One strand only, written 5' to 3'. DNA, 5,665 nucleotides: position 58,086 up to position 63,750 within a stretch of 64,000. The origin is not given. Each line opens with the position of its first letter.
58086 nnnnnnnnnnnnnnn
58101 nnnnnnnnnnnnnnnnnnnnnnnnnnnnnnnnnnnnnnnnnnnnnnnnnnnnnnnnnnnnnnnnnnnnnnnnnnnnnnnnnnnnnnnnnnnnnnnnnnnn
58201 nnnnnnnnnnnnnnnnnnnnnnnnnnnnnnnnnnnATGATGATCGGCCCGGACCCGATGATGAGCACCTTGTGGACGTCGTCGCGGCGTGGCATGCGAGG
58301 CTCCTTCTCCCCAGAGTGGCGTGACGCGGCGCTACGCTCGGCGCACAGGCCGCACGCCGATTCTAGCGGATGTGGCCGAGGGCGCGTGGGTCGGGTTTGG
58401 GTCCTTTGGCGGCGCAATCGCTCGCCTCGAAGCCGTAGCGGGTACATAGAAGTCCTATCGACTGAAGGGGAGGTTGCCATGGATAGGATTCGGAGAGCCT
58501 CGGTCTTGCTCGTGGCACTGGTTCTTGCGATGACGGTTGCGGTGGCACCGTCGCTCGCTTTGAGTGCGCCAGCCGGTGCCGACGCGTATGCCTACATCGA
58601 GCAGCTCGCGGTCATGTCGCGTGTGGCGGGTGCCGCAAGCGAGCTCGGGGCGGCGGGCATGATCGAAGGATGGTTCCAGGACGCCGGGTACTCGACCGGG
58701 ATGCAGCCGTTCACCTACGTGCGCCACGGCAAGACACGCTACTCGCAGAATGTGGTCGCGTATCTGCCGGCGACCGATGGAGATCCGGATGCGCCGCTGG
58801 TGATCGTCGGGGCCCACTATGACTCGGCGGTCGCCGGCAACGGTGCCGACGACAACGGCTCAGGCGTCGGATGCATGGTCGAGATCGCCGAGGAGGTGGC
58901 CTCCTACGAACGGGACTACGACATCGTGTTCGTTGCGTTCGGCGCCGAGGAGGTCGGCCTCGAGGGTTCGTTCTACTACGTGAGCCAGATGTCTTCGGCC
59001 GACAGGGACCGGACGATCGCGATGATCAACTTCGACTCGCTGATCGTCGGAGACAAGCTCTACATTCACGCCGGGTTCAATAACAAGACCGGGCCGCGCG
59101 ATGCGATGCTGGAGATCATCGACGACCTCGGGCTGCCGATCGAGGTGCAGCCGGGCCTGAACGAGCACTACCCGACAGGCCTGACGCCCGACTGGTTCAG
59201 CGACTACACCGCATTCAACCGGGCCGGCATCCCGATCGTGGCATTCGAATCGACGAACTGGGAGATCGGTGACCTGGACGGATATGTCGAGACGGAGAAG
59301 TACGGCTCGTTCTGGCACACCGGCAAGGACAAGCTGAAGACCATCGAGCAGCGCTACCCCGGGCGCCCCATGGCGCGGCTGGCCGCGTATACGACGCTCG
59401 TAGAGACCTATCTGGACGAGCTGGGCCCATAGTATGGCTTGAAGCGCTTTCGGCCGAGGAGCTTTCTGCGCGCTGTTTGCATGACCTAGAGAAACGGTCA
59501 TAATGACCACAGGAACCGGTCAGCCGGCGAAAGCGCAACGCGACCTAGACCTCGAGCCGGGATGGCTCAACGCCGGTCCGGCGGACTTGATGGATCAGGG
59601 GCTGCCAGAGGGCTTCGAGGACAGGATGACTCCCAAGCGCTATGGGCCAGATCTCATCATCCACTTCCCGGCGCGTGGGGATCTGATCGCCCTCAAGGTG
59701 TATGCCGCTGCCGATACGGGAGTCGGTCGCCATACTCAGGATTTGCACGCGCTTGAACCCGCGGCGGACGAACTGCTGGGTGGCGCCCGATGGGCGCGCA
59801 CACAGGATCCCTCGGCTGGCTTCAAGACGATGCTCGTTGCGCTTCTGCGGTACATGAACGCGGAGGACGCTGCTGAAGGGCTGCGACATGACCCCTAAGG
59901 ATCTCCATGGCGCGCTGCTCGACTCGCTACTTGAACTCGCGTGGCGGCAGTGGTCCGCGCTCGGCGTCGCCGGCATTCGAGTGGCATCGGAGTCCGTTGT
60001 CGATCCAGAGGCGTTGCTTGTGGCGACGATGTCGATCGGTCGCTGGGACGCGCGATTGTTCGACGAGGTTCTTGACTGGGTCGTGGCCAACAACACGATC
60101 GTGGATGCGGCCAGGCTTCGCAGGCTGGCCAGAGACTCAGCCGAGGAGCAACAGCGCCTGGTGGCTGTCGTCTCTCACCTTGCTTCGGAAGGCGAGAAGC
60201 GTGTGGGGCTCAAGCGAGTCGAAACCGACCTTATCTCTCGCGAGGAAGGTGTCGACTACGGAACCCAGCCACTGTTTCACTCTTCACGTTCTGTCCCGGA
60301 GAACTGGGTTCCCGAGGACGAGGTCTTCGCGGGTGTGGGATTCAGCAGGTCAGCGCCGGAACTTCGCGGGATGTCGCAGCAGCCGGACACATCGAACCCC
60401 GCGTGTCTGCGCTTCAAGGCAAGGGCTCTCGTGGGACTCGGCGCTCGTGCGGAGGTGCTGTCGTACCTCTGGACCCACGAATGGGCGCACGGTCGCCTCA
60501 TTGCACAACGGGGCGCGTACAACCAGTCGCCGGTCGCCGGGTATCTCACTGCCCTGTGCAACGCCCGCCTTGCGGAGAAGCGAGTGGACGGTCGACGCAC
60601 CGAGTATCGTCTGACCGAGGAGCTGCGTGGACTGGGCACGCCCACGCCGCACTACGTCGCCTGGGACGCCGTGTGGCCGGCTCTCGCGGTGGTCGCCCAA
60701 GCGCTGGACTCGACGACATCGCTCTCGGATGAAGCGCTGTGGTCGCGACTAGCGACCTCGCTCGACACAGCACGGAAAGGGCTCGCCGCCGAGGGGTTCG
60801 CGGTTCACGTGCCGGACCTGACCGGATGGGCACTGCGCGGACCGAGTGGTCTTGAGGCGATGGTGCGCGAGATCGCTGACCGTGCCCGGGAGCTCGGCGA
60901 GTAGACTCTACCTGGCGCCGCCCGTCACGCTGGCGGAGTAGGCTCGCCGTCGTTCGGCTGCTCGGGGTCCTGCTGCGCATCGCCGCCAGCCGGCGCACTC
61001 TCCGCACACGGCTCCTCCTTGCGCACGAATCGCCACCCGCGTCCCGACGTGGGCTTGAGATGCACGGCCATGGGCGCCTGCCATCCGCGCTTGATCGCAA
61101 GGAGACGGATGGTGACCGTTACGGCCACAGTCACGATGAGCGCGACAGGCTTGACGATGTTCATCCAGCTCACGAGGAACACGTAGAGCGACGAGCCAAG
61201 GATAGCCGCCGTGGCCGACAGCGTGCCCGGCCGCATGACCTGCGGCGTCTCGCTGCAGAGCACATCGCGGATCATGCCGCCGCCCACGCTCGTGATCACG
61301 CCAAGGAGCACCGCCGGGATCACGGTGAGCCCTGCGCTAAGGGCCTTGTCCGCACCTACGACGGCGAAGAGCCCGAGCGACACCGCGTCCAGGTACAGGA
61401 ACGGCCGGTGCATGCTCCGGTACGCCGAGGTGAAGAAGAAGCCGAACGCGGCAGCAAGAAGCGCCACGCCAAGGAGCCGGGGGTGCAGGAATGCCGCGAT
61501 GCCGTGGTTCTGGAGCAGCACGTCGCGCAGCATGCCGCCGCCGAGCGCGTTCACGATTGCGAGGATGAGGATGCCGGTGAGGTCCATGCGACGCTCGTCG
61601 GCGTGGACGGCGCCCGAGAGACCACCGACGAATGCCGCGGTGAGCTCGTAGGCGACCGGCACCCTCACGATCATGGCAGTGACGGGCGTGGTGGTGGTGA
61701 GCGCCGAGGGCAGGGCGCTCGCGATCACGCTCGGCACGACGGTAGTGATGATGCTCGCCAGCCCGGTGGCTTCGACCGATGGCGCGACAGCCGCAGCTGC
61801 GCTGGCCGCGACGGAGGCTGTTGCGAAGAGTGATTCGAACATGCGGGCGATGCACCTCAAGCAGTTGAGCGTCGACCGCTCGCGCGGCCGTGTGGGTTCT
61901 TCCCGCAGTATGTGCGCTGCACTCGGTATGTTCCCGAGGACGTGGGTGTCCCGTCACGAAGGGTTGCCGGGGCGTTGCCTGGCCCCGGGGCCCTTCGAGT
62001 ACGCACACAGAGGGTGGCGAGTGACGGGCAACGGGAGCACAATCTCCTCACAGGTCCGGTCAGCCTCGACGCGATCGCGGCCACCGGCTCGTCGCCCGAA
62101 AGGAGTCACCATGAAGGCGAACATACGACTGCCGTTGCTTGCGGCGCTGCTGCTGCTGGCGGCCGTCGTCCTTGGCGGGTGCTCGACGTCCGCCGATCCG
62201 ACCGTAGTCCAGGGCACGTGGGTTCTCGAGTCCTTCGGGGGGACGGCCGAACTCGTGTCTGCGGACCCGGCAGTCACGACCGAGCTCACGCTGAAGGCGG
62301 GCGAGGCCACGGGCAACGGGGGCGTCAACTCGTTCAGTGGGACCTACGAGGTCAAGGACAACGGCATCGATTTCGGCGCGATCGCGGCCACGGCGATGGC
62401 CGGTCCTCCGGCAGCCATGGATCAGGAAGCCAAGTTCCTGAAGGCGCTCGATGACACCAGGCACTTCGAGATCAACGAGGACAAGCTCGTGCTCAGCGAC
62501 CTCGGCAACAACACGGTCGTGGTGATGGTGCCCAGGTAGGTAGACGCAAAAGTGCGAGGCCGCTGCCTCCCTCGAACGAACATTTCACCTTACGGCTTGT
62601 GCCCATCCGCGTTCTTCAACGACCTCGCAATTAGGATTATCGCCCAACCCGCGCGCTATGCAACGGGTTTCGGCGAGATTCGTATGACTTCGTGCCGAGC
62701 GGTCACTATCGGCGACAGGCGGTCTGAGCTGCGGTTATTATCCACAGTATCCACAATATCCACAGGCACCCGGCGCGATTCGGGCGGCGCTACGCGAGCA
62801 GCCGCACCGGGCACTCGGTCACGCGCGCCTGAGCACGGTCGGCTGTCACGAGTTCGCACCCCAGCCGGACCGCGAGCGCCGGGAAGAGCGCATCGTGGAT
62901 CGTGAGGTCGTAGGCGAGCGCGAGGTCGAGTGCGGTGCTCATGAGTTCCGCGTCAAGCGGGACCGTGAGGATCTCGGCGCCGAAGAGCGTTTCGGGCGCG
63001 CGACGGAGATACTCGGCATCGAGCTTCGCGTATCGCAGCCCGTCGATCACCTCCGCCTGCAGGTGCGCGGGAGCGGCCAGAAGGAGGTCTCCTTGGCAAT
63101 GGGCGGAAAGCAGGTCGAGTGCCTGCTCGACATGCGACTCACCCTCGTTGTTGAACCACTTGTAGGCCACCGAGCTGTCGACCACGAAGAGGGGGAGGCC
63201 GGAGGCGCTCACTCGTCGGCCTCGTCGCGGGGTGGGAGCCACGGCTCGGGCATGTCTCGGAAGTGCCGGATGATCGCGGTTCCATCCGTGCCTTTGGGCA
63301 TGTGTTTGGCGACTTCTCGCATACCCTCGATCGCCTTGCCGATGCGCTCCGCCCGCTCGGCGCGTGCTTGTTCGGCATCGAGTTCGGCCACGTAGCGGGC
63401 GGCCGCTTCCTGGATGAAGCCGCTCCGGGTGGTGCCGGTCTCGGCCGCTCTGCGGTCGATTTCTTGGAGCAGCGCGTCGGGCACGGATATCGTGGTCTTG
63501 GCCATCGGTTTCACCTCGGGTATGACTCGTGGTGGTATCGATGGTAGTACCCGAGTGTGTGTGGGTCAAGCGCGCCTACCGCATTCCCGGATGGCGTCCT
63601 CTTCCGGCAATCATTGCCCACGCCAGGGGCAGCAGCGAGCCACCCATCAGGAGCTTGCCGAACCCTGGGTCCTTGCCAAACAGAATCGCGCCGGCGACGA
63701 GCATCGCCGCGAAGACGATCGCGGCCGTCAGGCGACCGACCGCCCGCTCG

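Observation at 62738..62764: Three head-to-tail DnaA boxes in a convergent intergenic gap far from any dnaA/dnaN gene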

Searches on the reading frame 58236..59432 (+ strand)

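Call 11: search_protein_families(library=pfam, proteins=[window:58236-59432:+], max_evalue=0.01)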
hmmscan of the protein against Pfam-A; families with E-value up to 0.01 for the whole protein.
window:58236-59432:+ (398 aa): 3 families
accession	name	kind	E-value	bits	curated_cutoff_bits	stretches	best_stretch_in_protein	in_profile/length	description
PF04389.22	Peptidase_M28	-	5e-35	121.4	21.3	1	172-377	1-184/193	Peptidase family M28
PF01546.33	Peptidase_M20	-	0.00036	20.9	24.6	1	199-266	28-98/206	Peptidase family M20/M25/M40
PF05343.19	Peptidase_M42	-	0.00057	19.5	23.2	1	206-252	134-180/292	M42 glutamyl aminopeptidase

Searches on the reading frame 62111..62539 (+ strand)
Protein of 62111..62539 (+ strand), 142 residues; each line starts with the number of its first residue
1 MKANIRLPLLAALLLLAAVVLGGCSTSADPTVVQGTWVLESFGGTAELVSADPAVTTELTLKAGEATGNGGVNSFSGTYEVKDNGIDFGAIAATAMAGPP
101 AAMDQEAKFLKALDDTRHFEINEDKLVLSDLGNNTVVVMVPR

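Call 11: search_protein_families(library=pfam, proteins=[window:62111-62539:+], max_evalue=0.01)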
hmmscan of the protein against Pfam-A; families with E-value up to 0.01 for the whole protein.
window:62111-62539:+ (142 aa): 1 family
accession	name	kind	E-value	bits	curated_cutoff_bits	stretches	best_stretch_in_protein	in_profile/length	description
PF03724.22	META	-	1.9e-24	86.2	24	1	32-137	4-106/109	META domain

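Call 17: find_encoding_contigs(protein=window:62111-62539:+, flank=10000, max_places=10)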
Protein window:62111-62539:+ (142 aa): 1 contig read that carries it; 1 place shown.
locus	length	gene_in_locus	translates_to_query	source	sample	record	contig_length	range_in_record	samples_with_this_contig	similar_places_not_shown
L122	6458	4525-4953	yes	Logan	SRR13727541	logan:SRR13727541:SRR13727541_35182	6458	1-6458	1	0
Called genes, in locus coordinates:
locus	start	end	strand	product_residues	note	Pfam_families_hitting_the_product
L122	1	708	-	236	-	?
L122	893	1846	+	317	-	PF04389:Peptidase_M28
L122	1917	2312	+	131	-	-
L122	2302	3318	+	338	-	-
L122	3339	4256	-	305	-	PF03458:Gly_transporter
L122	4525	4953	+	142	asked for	PF03724:META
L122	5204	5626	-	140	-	PF01850:PIN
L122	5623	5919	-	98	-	PF01402:RHH_1 (weak), PF07878:RHH_5 (weak), PF15919:HicB_lk_antitox (faint)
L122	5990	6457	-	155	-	?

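Call 19: find_homologous_proteins(query=window:62111-62539:+, max_evalue=1e-10)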
Query window:62111-62539:+ (142 aa): 51 proteins with E <= 1e-10 among 509 candidates.
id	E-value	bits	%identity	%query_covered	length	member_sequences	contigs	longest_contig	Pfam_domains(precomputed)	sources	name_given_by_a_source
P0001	1.6e-84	299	100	100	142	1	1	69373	PF03724.23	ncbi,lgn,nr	ncbi:MAG: META domain-containing protein [Actinomycetota bacterium]|nr:META domain-containing protei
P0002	4.9e-52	193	72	85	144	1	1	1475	PF03724.23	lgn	-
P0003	1.3e-49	186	66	100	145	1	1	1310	PF03724.23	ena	-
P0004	1.8e-47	179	62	100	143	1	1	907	PF03724.23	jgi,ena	-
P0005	3.7e-46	174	62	100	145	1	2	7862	PF03724.23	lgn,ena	-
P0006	7.9e-46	173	61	100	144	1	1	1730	PF03724.23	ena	-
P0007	1.2e-45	173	60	100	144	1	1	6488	PF03724.23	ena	-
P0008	1.8e-45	172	57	100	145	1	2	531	PF03724.23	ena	-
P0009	2.0e-44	169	56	98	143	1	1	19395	PF03724.23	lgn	-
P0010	3.6e-44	168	58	100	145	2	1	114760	PF03724.23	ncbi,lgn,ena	-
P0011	1.1e-43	166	58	98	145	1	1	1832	PF03724.23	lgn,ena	-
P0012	3.6e-43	165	62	97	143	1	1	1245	PF03724.23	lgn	-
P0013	5.1e-43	164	58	100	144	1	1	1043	PF03724.23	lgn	-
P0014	5.0e-42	161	61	84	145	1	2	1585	PF03724.23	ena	-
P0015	7.5e-42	160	62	85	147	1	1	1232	PF03724.23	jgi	jgi:heat shock protein HslJ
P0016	8.8e-42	160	55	100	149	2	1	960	PF03724.23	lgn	-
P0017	1.3e-41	160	56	96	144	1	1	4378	PF03724.23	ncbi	-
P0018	1.4e-41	160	63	86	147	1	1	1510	PF03724.23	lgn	-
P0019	5.8e-41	158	62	85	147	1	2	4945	PF03724.23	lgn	-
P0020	7.7e-41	157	63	84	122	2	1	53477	PF03724.23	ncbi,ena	-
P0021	3.2e-40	155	60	94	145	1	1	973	PF03724.23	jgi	jgi:putative lipoprotein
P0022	5.7e-40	154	57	87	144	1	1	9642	PF03724.23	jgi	jgi:heat shock protein HslJ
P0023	1.3e-39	153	55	97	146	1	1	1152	PF03724.23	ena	-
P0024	1.6e-39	153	55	99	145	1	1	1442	PF03724.23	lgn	-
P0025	2.2e-39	153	58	99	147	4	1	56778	PF03724.23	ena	-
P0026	3.7e-39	152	57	96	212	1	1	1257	PF03724.23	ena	-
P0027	4.5e-39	151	59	85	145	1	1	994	PF03724.23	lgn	-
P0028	4.5e-39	151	55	100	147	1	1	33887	PF03724.23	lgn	-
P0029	6.1e-39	151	59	87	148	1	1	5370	PF03724.23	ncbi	ncbi:MAG: META domain-containing protein [Propionicimonas sp.]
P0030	8.1e-39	151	52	100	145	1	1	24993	PF03724.23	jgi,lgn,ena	-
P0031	1.0e-38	150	58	85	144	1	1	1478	PF03724.23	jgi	-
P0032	2.3e-38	149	56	98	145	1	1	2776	PF03724.23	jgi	jgi:heat shock protein HslJ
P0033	6.0e-38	148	58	85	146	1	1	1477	PF03724.23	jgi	jgi:heat shock protein HslJ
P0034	6.6e-38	148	55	96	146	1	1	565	PF03724.23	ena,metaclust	metaclust:\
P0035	7.4e-38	148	55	100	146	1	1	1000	PF03724.23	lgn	-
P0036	2.3e-36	143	51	92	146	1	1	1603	PF03724.23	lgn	-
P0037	3.0e-36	142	57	96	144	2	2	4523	PF03724.23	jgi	-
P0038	3.1e-36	142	55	99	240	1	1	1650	PF03724.23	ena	-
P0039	3.4e-36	142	56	94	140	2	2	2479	PF03724.23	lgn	-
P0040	1.1e-35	141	66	74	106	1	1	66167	PF03724.23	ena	-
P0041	5.0e-35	138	53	96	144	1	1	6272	PF03724.23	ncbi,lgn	-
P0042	5.0e-35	138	54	92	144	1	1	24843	PF03724.23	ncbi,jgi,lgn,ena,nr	ncbi:MAG: hypothetical protein CVT60_02725 [Actinobacteria bacterium HGW-Actinobacteria-10]|jgi:heat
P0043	6.9e-35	138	50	96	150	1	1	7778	PF03724.23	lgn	-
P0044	1.2e-34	137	57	92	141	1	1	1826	PF03724.23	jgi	jgi:putative lipoprotein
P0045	2.0e-32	130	49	95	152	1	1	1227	PF03724.23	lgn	-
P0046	8.5e-32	128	52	94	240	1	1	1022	PF03724.23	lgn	-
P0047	7.4e-27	112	44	95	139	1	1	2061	PF03724.23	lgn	-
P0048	4.0e-26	110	44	93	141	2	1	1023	PF03724.23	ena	-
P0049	2.3e-25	107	44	92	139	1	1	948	PF03724.23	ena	-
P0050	6.8e-24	102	60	64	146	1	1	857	PF03724.23,PF04262.20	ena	-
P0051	6.5e-23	99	59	59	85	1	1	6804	PF03724.23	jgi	jgi:heat shock protein HslJ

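Call 20: find_encoding_contigs(protein=P0040, flank=10000, max_places=3)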
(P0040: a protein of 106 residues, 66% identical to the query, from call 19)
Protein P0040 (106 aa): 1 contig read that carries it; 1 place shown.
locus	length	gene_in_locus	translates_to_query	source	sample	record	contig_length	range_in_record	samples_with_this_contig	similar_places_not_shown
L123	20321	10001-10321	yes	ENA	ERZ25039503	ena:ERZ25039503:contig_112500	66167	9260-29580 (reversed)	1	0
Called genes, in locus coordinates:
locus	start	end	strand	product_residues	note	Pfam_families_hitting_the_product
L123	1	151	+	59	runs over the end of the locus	-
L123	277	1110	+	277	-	PF13187:Fer4_9 (faint), PF25160:LdpA_Fe-S-bd (faint), PF00037:Fer4 (weak), PF13237:Fer4_10 (weak), PF14697:Fer4_21 (weak), PF12838:Fer4_7 (weak), PF13484:Fer4_16 (faint)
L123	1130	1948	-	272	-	PF03724:META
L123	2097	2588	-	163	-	-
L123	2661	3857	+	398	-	PF00850:Hist_deacetyl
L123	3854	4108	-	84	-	-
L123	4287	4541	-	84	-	-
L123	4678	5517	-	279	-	PF02645:DegV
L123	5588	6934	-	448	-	PF00270:DEAD, PF00271:Helicase_C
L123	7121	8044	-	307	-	PF03264:Cytochrom_NNT, PF14522:Cytochrome_C7 (faint), PF14537:Cytochrom_c3_2 (faint)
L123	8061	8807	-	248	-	PF02535:Zip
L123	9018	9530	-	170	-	-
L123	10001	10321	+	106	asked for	PF03724:META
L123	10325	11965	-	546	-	-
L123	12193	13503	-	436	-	PF04055:Radical_SAM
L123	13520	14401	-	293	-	PF04055:Radical_SAM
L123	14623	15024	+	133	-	PF13291:ACT_4 (faint), PF13840:ACT_7 (faint), PF01842:ACT (weak), PF19571:ACT_8 (weak), PF22629:ACT_AHAS_ss (faint), PF22468:ACT_9 (faint), PF01842:ACT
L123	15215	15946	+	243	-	PF00565:SNase, PF27542:ArfC (faint), PF02805:Ada_Zn_binding (weak)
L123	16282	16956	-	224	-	-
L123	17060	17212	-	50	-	-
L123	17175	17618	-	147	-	PF14522:Cytochrome_C7 (faint), PF14537:Cytochrom_c3_2 (faint)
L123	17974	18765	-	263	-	PF14537:Cytochrom_c3_2 (faint), PF14522:Cytochrome_C7 (faint), PF22113:Mtrc-MtrF_II-IV_dom (faint)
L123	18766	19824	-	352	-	-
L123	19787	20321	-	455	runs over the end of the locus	PF03916:NrfD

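Call 21: find_encoding_contigs(protein=P0020, flank=10000, max_places=3)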
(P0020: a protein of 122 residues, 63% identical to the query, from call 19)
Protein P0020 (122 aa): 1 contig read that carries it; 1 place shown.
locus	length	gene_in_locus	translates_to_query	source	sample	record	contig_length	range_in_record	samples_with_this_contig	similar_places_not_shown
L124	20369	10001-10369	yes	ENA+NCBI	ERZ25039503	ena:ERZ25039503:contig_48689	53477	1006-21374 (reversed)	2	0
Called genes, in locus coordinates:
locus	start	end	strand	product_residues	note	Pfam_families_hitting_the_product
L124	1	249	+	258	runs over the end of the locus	PF00361:Proton_antipo_M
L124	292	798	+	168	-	PF00662:Proton_antipo_N (weak), PF00361:Proton_antipo_M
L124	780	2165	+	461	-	PF00361:Proton_antipo_M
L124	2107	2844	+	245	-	-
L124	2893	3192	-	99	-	-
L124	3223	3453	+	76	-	-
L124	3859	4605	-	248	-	PF02535:Zip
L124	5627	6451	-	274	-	-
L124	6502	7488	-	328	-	PF17803:Cadherin_4, PF17892:Cadherin_5, PF17963:Big_9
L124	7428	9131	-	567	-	PF13517:FG-GAP_3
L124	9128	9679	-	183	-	PF13517:FG-GAP_3, PF01839:FG-GAP (weak)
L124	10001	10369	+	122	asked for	PF03724:META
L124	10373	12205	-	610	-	PF09925:DUF2157 (weak)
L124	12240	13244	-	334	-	PF04055:Radical_SAM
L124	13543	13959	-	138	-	-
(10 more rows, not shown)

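Call 22: find_encoding_contigs(protein=P0010, flank=10000, max_places=3)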
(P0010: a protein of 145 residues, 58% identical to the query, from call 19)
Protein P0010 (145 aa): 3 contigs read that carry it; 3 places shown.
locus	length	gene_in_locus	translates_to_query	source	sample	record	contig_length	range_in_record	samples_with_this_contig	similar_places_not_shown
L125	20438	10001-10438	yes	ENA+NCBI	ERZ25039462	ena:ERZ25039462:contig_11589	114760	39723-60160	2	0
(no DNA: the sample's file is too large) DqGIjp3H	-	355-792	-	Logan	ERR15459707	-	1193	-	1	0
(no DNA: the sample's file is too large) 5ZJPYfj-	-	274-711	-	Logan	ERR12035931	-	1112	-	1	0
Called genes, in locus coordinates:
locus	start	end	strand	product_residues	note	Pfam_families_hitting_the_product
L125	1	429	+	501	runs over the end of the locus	PF09479:Flg_new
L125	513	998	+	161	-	-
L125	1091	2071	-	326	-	-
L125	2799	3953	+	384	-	PF00496:SBP_bac_5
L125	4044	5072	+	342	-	PF19300:BPD_transp_1_N, PF00528:BPD_transp_1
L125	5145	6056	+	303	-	PF12911:OppC_N, PF00528:BPD_transp_1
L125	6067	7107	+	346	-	PF00005:ABC_tran, PF08352:oligo_HPY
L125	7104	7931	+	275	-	PF00005:ABC_tran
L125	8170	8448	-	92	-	-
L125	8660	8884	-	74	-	-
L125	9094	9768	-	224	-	PF09862:DUF2089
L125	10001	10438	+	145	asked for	PF03724:META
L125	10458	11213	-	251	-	PF02596:DUF169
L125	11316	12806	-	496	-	PF01590:GAF, PF13185:GAF_2, PF13492:GAF_3, PF13487:HD_5, PF01966:HD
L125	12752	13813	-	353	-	PF16927:HisKA_7TM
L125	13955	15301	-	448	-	-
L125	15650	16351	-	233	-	PF01209:Ubie_methyltran, PF13489:Methyltransf_23, PF02353:CMAS (faint), PF08241:Methyltransf_11, PF08242:Methyltransf_12, PF13649:Methyltransf_25, PF13847:Methyltransf_31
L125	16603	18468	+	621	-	-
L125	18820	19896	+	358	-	PF13407:Peripla_BP_4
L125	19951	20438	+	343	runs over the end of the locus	PF00005:ABC_tran, PF02463:SMC_N, PF13555:AAA_29 (weak), PF13304:AAA_21 (faint)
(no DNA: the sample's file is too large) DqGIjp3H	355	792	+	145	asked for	PF03724:META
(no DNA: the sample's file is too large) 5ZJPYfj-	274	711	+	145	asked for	PF03724:META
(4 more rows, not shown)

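Call 23: find_encoding_contigs(protein=P0002, flank=10000, max_places=3)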
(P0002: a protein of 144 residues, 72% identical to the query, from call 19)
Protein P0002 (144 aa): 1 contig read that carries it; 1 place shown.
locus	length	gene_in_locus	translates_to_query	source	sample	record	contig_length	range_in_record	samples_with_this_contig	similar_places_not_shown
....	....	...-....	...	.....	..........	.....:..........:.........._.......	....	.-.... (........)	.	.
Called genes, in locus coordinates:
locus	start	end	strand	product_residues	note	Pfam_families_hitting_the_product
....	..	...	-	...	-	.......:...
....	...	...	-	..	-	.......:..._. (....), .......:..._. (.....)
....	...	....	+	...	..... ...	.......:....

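Call 24: find_encoding_contigs(protein=P0005, flank=10000, max_places=3)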
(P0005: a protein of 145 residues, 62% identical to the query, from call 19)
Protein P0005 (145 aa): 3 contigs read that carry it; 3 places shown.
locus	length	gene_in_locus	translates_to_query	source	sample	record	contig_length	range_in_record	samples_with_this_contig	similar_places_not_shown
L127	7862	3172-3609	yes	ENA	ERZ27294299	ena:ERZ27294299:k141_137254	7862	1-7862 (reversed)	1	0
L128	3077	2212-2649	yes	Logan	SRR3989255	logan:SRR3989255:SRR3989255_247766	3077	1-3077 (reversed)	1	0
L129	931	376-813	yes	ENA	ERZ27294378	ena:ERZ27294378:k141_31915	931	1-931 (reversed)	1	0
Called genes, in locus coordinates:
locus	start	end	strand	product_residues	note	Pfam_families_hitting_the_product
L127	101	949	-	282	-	PF01370:Epimerase (weak), PF05368:NmrA, PF13460:NAD_binding_10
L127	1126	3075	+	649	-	PF09848:SLFN-g3_helicase, PF13401:AAA_22 (faint)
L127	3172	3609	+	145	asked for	PF03724:META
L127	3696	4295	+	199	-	-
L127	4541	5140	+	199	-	-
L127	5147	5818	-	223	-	-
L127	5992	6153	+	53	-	-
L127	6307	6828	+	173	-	PF03551:PadR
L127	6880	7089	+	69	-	-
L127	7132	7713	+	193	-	PF01613:Flavin_Reduct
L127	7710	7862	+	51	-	?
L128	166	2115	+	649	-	PF09848:SLFN-g3_helicase, PF13401:AAA_22 (faint)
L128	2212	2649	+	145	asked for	PF03724:META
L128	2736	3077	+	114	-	?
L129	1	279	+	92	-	?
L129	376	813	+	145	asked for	PF03724:META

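Call 87: search_protein_families(library=padloc, proteins=[window:62111-62539:+], max_evalue=0.001)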
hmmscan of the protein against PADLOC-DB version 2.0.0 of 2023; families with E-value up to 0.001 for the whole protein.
window:62111-62539:+ (142 aa): 0 families

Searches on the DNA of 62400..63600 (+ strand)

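Call 18: search_rna_families(source=window, start=62400, end=62950, threshold=evalue, max_evalue=5)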
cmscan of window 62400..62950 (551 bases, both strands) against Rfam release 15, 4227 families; matches with E-value up to 5: 0.
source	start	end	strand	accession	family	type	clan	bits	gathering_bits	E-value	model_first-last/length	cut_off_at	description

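Call 37: search_dna_similar(query=window:62540-63600:+, collection=plasmids, mode=distant, max_rows=15)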
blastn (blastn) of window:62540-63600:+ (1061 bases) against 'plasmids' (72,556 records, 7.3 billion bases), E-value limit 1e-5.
No match.

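Call 86: search_dna_similar(query=window:62540-63600:+, collection=phages, mode=distant, max_rows=10)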
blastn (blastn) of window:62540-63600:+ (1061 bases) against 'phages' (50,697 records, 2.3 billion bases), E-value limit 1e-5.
No match.
